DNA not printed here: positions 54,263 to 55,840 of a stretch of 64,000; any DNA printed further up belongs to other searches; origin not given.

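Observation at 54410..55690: Single-pass transmembrane protein joining an extracytoplasmic vWA domain to a cytoplasmic zinc ribbon and FHA domain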

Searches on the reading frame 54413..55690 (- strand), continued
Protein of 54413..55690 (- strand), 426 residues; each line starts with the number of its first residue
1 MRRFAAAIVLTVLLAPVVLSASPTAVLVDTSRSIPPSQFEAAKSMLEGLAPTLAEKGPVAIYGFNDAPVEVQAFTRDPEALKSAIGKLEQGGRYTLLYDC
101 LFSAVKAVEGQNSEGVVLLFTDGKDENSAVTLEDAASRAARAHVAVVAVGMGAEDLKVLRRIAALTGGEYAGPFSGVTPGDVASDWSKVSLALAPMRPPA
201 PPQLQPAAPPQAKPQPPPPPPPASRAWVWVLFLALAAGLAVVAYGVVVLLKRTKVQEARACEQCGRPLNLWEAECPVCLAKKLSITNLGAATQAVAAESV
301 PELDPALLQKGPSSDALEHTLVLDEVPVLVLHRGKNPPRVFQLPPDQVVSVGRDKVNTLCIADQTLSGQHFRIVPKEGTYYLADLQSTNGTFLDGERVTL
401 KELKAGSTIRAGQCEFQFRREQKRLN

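Call 71: find_homologous_proteins(query=A3, max_evalue=1e-20)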
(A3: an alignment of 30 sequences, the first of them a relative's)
Query A3 (30 sequences) (443 aa, profile of the alignment): 305 proteins with E <= 1e-20 among 8000 candidates; the best 120 are listed.
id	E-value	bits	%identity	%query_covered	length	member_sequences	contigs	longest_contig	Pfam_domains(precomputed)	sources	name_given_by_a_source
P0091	9.6e-132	458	100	100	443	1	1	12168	PF13768.13,PF00498.32,PF00092.35,PF13519.13,PF16697.11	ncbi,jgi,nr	ncbi:MAG: FHA domain-containing protein [Vicinamibacteria bacterium]|jgi:hypothetical protein|nr:FHA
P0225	1.0e-125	439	42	92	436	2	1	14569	PF13768.13,PF00498.32,PF00092.35,PF13519.13,PF16697.11,PF09967.16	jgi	jgi:uncharacterized protein YegL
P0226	4.7e-125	436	44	92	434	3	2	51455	PF13768.13,PF00498.32,PF00092.35,PF13519.13,PF16697.11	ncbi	-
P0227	9.5e-125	435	42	92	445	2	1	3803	PF13768.13,PF00498.32,PF00092.35,PF13519.13,PF16697.11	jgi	-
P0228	1.7e-124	435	45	92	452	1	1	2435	PF13768.13,PF00498.32,PF00092.35,PF13519.13,PF16697.11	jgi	jgi:hypothetical protein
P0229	1.2e-122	428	45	92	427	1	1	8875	PF13768.13,PF00498.32,PF00092.35,PF13519.13,PF16697.11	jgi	jgi:hypothetical protein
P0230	1.2e-122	428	41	99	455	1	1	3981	PF13768.13,PF00498.32,PF00092.35,PF13519.13,PF16697.11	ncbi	-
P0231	1.3e-122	428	50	37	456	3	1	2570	PF13768.13,PF00498.32,PF00092.35,PF13519.13,PF16697.11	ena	-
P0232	1.8e-122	428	44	92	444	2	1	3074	PF13768.13,PF00498.32,PF00092.35,PF13519.13,PF16697.11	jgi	-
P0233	2.6e-122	427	45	93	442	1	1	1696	PF13768.13,PF00498.32,PF00092.35,PF13519.13,PF16697.11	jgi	jgi:FHA domain-containing protein/von Willebrand factor type A domain-containing protein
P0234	3.4e-122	427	50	34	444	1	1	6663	PF13768.13,PF00498.32,PF00092.35,PF13519.13,PF16697.11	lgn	-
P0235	9.3e-122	426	41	96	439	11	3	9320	PF13768.13,PF00498.32,PF00092.35,PF13519.13,PF16697.11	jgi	-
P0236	1.2e-121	425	44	97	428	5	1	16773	PF13768.13,PF00498.32,PF00092.35,PF13519.13,PF16697.11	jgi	jgi:hypothetical protein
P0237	1.4e-121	425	51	42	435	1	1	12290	PF13768.13,PF00498.32,PF00092.35,PF13519.13,PF16697.11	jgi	jgi:uncharacterized Zn finger protein (UPF0148 family)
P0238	1.5e-121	425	43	96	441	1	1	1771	PF13768.13,PF00498.32,PF00092.35,PF13519.13,PF16697.11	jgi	jgi:hypothetical protein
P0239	1.5e-121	425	49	91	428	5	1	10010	PF13768.13,PF00498.32,PF00092.35,PF13519.13,PF16697.11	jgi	jgi:hypothetical protein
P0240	2.9e-121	424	48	37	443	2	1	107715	PF13768.13,PF00498.32,PF00092.35,PF13519.13,PF16697.11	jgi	jgi:FHA domain-containing protein/von Willebrand factor type A domain-containing protein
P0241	4.2e-121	423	44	93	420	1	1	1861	PF13768.13,PF00498.32,PF00092.35,PF13519.13,PF16697.11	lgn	-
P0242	5.2e-121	423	48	93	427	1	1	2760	PF13768.13,PF00498.32,PF00092.35,PF13519.13,PF16697.11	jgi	jgi:hypothetical protein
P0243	6.7e-121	423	43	93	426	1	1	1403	PF00498.32,PF00092.35,PF13519.13,PF16697.11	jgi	jgi:hypothetical protein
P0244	7.6e-121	423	47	38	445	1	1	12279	PF13768.13,PF00498.32,PF00092.35,PF13519.13,PF16697.11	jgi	jgi:hypothetical protein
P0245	1.9e-120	421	43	96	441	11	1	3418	PF13768.13,PF00498.32,PF00092.35,PF13519.13,PF16697.11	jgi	-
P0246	2.3e-120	421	49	40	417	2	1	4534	PF13768.13,PF00498.32,PF00092.35,PF13519.13,PF16697.11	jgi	-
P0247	2.3e-120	421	45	91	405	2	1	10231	PF13768.13,PF00498.32,PF00092.35,PF13519.13,PF16697.11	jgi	jgi:hypothetical protein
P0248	2.6e-120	421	45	93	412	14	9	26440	PF13768.13,PF00498.32,PF00092.35,PF13519.13,PF16697.11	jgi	jgi:hypothetical protein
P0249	3.1e-120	421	46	93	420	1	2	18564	PF13768.13,PF00498.32,PF00092.35,PF13519.13,PF16697.11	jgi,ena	-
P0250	3.5e-120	420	46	95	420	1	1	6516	PF13768.13,PF00498.32,PF00092.35,PF13519.13,PF16697.11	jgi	jgi:hypothetical protein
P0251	4.5e-120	420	43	93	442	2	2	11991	PF13768.13,PF00498.32,PF00092.35,PF13519.13,PF16697.11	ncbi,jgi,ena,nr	ncbi:MAG TPA: FHA domain-containing protein [Vicinamibacteria bacterium]|nr:FHA domain-containing pr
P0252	4.8e-120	420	44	92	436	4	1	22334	PF13768.13,PF00498.32,PF00092.35,PF13519.13,PF16697.11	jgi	jgi:hypothetical protein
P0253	5.0e-120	420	49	37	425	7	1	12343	PF00498.32,PF00092.35,PF13519.13,PF16697.11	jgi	jgi:FHA domain-containing protein/von Willebrand factor type A domain-containing protein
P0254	5.3e-120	420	41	92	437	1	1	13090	PF13768.13,PF00498.32,PF00092.35,PF13519.13,PF16697.11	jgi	jgi:hypothetical protein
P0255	6.0e-120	420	44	92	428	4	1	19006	PF00498.32,PF00092.35,PF13519.13,PF16697.11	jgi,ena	-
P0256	6.4e-120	419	49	38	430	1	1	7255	PF00498.32,PF00092.35,PF13519.13,PF16697.11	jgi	jgi:hypothetical protein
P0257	6.6e-120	419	45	97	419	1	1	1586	PF13768.13,PF00498.32,PF00092.35,PF13519.13,PF16697.11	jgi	jgi:hypothetical protein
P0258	6.8e-120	419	43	92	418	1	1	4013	PF13768.13,PF00498.32,PF00092.35,PF13519.13,PF16697.11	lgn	-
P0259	9.0e-120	419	43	96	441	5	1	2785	PF13768.13,PF00498.32,PF00092.35,PF13519.13,PF16697.11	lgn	-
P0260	9.5e-120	419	44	92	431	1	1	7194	PF13768.13,PF00498.32,PF00092.35,PF13519.13,PF16697.11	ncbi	-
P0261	1.1e-119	419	46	93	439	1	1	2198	PF13768.13,PF00498.32,PF00092.35,PF13519.13,PF16697.11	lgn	-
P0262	1.4e-119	418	44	95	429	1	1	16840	PF13768.13,PF00498.32,PF00092.35,PF13519.13,PF16697.11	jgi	jgi:hypothetical protein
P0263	1.9e-119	418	47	95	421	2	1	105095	PF13768.13,PF00498.32,PF00092.35,PF13519.13,PF16697.11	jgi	jgi:uncharacterized protein YegL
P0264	2.0e-119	418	43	93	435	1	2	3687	PF13768.13,PF00498.32,PF00092.35,PF13519.13,PF16697.11,PF05762.21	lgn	-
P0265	5.7e-119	416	47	93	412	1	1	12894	PF13768.13,PF00498.32,PF00092.35,PF13519.13,PF16697.11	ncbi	-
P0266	6.1e-119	416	43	97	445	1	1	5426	PF13768.13,PF00498.32,PF00092.35,PF13519.13,PF16697.11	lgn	-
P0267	6.8e-119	416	43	93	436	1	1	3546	PF00498.32,PF00092.35,PF13519.13,PF16697.11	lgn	-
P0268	7.4e-119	416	42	92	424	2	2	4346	PF13768.13,PF00498.32,PF00092.35,PF13519.13,PF16697.11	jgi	jgi:hypothetical protein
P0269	8.4e-119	416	43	91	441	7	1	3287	PF13768.13,PF00498.32,PF00092.35,PF13519.13,PF16697.11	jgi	jgi:hypothetical protein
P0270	1.3e-118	415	44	92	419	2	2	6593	PF13768.13,PF00498.32,PF00092.35,PF13519.13,PF16697.11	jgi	jgi:hypothetical protein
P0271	2.4e-118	414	51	98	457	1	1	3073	PF13768.13,PF00498.32,PF00092.35,PF13519.13,PF16697.11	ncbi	-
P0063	2.5e-118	414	42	98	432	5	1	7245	PF13768.13,PF00498.32,PF00092.35,PF13519.13,PF16697.11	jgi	jgi:hypothetical protein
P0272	2.6e-118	414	54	34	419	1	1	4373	PF00498.32,PF00092.35,PF13519.13,PF16697.11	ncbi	-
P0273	3.4e-118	414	43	93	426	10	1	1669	PF13768.13,PF00498.32,PF00092.35,PF13519.13,PF16697.11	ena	-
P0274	3.4e-118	414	45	93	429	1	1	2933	PF00498.32,PF00092.35,PF13519.13,PF16697.11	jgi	jgi:FHA domain/von Willebrand factor type A domain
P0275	3.8e-118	414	47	93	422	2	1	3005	PF13768.13,PF00498.32,PF00092.35,PF13519.13,PF16697.11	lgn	-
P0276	4.3e-118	413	41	98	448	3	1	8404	PF00498.32,PF00092.35,PF13519.13,PF16697.11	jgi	jgi:FHA domain-containing protein/von Willebrand factor type A domain-containing protein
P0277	5.7e-118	413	48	38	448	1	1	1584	PF13768.13,PF00498.32,PF00092.35,PF13519.13,PF16697.11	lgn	-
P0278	6.0e-118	413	45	92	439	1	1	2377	PF13768.13,PF00498.32,PF00092.35,PF13519.13,PF16697.11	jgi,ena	-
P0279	7.5e-118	413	48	38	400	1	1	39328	PF13768.13,PF00498.32,PF00092.35,PF13519.13,PF16697.11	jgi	jgi:hypothetical protein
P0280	7.9e-118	413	51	37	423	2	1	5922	PF00498.32,PF00092.35,PF13519.13,PF16697.11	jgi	jgi:hypothetical protein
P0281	9.0e-118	412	41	93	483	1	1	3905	PF00498.32,PF00092.35,PF13519.13,PF16697.11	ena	-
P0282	9.1e-118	412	41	92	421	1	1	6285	PF13768.13,PF00498.32,PF00092.35,PF13519.13,PF16697.11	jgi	jgi:FHA domain-containing protein/von Willebrand factor type A domain-containing protein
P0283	1.0e-117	412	44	95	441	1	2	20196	PF13768.13,PF00498.32,PF00092.35,PF13519.13,PF16697.11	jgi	jgi:hypothetical protein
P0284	1.0e-117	412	45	93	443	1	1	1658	PF00498.32,PF00092.35,PF13519.13,PF16697.11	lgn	-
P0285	2.4e-117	411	46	93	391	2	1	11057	PF00498.32,PF00092.35,PF13519.13,PF16697.11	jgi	jgi:hypothetical protein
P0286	2.7e-117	411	43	89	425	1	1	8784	PF13768.13,PF00498.32,PF00092.35,PF13519.13,PF16697.11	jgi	-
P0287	2.8e-117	411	46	93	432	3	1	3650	PF00498.32,PF00092.35,PF13519.13,PF16697.11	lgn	-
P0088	6.8e-117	409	41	100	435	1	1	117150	PF13768.13,PF00498.32,PF00092.35,PF13519.13,PF16697.11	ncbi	-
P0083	7.0e-117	409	45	92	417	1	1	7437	PF13768.13,PF00498.32,PF00092.35,PF13519.13,PF16697.11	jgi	jgi:hypothetical protein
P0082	1.3e-116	409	42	92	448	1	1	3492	PF13768.13,PF00498.32,PF00092.35,PF13519.13,PF16697.11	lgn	-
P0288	1.6e-116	408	45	93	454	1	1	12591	PF00498.32,PF00092.35,PF13519.13,PF16697.11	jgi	jgi:hypothetical protein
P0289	1.6e-116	408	42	92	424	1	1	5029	PF00498.32,PF00092.35,PF13519.13,PF16697.11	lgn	-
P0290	2.3e-116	408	45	93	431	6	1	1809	PF00498.32,PF00092.35,PF13519.13,PF16697.11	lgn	-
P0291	3.4e-116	407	42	93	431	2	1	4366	PF00498.32,PF00092.35,PF13519.13,PF16697.11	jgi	-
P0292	4.4e-116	407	43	93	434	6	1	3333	PF00498.32,PF00092.35,PF13519.13,PF16697.11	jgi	jgi:hypothetical protein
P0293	4.7e-116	407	43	95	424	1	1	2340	PF13768.13,PF00498.32,PF00092.35,PF13519.13,PF16697.11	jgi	jgi:hypothetical protein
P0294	6.0e-116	406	44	95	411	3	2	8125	PF13768.13,PF00498.32,PF00092.35,PF13519.13,PF16697.11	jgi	jgi:hypothetical protein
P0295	6.2e-116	406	46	92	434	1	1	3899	PF13768.13,PF00498.32,PF00092.35,PF13519.13,PF16697.11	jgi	jgi:hypothetical protein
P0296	7.7e-116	406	43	94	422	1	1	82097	PF13768.13,PF00498.32,PF00092.35,PF13519.13,PF16697.11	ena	-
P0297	1.1e-115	406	42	91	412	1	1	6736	PF13768.13,PF00498.32,PF00092.35,PF13519.13,PF16697.11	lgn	-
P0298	1.2e-115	405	44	93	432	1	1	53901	PF00498.32,PF00092.35,PF13519.13,PF16697.11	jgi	jgi:predicted component of type VI protein secretion system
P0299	1.2e-115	405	44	98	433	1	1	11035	PF00498.32,PF00092.35,PF13519.13,PF16697.11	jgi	jgi:hypothetical protein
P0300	1.4e-115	405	41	96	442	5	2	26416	PF00498.32,PF00092.35,PF13519.13,PF16697.11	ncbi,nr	ncbi:MAG: hypothetical protein DMF80_19985 [Acidobacteria bacterium]|nr:MAG: hypothetical protein DM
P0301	1.7e-115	405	43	92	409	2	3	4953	PF13768.13,PF00498.32,PF00092.35,PF13519.13,PF16697.11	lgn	-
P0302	3.9e-115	404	41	88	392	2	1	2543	PF13768.13,PF00498.32,PF00092.35,PF13519.13,PF16697.11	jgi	jgi:hypothetical protein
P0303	6.3e-115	403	41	95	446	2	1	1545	PF13768.13,PF00498.32,PF00092.35,PF13519.13,PF16697.11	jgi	jgi:hypothetical protein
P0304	6.3e-115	403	42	98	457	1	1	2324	PF00498.32,PF00092.35,PF13519.13,PF16697.11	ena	-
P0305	6.7e-115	403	42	95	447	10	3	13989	PF13768.13,PF00498.32,PF00092.35,PF13519.13,PF16697.11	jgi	-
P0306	8.5e-115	403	43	92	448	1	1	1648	PF00498.32,PF00092.35,PF13519.13,PF16697.11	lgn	-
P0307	1.0e-114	402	52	34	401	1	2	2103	PF13768.13,PF00498.32,PF00092.35,PF13519.13,PF16697.11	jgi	jgi:hypothetical protein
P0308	1.1e-114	402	46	93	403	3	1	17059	PF00498.32,PF00092.35,PF13519.13,PF16697.11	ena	-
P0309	1.3e-114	402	40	93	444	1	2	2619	PF13768.13,PF00498.32,PF00092.35,PF13519.13,PF16697.11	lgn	-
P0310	1.4e-114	402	44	92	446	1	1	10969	PF00498.32,PF00092.35,PF13519.13,PF16697.11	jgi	jgi:hypothetical protein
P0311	2.3e-114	401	42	95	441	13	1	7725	PF13768.13,PF00498.32,PF00092.35,PF13519.13,PF16697.11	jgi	jgi:hypothetical protein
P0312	2.6e-114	401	42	94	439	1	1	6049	PF13768.13,PF00498.32,PF00092.35,PF13519.13,PF16697.11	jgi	jgi:hypothetical protein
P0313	7.5e-114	399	41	94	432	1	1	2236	PF00498.32,PF00092.35,PF13519.13,PF16697.11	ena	-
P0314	4.3e-113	397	46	92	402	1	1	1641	PF13768.13,PF00498.32,PF00092.35,PF13519.13,PF16697.11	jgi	jgi:hypothetical protein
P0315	6.4e-113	396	40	98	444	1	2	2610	PF00498.32,PF00092.35,PF13519.13,PF16697.11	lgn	-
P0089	7.5e-113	396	44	93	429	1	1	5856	PF13768.13,PF00498.32,PF00092.35,PF13519.13,PF16697.11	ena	-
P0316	8.3e-113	396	54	35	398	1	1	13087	PF13768.13,PF00498.32,PF00092.35,PF13519.13,PF16697.11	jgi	jgi:hypothetical protein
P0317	8.9e-113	396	47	90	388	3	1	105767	PF00498.32,PF00092.35,PF13519.13,PF16697.11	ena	-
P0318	1.2e-112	395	41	94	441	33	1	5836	PF13768.13,PF00498.32,PF00092.35,PF13519.13,PF16697.11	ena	-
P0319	4.4e-112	394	43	89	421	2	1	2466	PF13768.13,PF00498.32,PF00092.35,PF13519.13,PF16697.11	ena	-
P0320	8.2e-112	393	43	95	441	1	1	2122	PF13768.13,PF00498.32,PF00092.35,PF13519.13,PF16697.11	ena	-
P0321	1.4e-111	392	49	42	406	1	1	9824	PF13768.13,PF00498.32,PF00092.35,PF13519.13,PF16697.11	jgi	jgi:hypothetical protein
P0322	1.6e-111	392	50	37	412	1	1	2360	PF13768.13,PF00498.32,PF00092.35,PF13519.13,PF16697.11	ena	-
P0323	1.8e-111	392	42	92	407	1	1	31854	PF13768.13,PF00498.32,PF00092.35,PF13519.13,PF16697.11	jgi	jgi:hypothetical protein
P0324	2.0e-111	391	43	95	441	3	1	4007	PF13768.13,PF00498.32,PF00092.35,PF13519.13,PF16697.11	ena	-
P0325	4.5e-111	390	42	95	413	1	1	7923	PF13768.13,PF00498.32,PF00092.35,PF13519.13,PF16697.11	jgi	jgi:hypothetical protein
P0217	1.0e-110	389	26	91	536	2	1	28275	PF13768.13,PF00498.32,PF00092.35,PF13519.13,PF16697.11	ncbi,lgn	-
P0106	1.2e-110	389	40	94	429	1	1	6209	PF13768.13,PF00498.32,PF00092.35,PF13519.13,PF16697.11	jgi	jgi:hypothetical protein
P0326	1.3e-110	389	42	93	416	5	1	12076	PF13768.13,PF00498.32,PF00092.35,PF13519.13,PF16697.11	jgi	jgi:hypothetical protein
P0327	3.3e-110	387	49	49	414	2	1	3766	PF13768.13,PF00498.32,PF00092.35,PF13519.13,PF16697.11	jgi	-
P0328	8.4e-110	386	48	38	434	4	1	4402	PF13768.13,PF00498.32,PF00092.35,PF13519.13,PF16697.11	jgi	jgi:Mg-chelatase subunit ChlD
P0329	1.9e-109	385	46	44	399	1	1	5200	PF13768.13,PF00498.32,PF00092.35,PF13519.13,PF16697.11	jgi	jgi:hypothetical protein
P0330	2.0e-109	385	44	39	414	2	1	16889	PF00498.32,PF00092.35,PF13519.13,PF16697.11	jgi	-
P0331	2.9e-109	384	41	92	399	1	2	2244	PF13768.13,PF00498.32,PF00092.35,PF13519.13,PF16697.11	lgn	-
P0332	5.7e-109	383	45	93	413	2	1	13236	PF13768.13,PF00498.32,PF00092.35,PF13519.13,PF16697.11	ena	-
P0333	6.6e-109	383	43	98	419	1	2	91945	PF13768.13,PF00498.32,PF00092.35,PF13519.13,PF16697.11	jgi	-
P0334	6.9e-109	383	43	93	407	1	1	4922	PF13768.13,PF00498.32,PF00092.35,PF13519.13,PF16697.11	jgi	jgi:hypothetical protein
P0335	9.7e-109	383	50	35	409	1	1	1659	PF13768.13,PF00498.32,PF00092.35,PF13519.13,PF16697.11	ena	-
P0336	1.1e-108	382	45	41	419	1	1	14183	PF13768.13,PF00498.32,PF00092.35,PF13519.13,PF16697.11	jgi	jgi:Mg-chelatase subunit ChlD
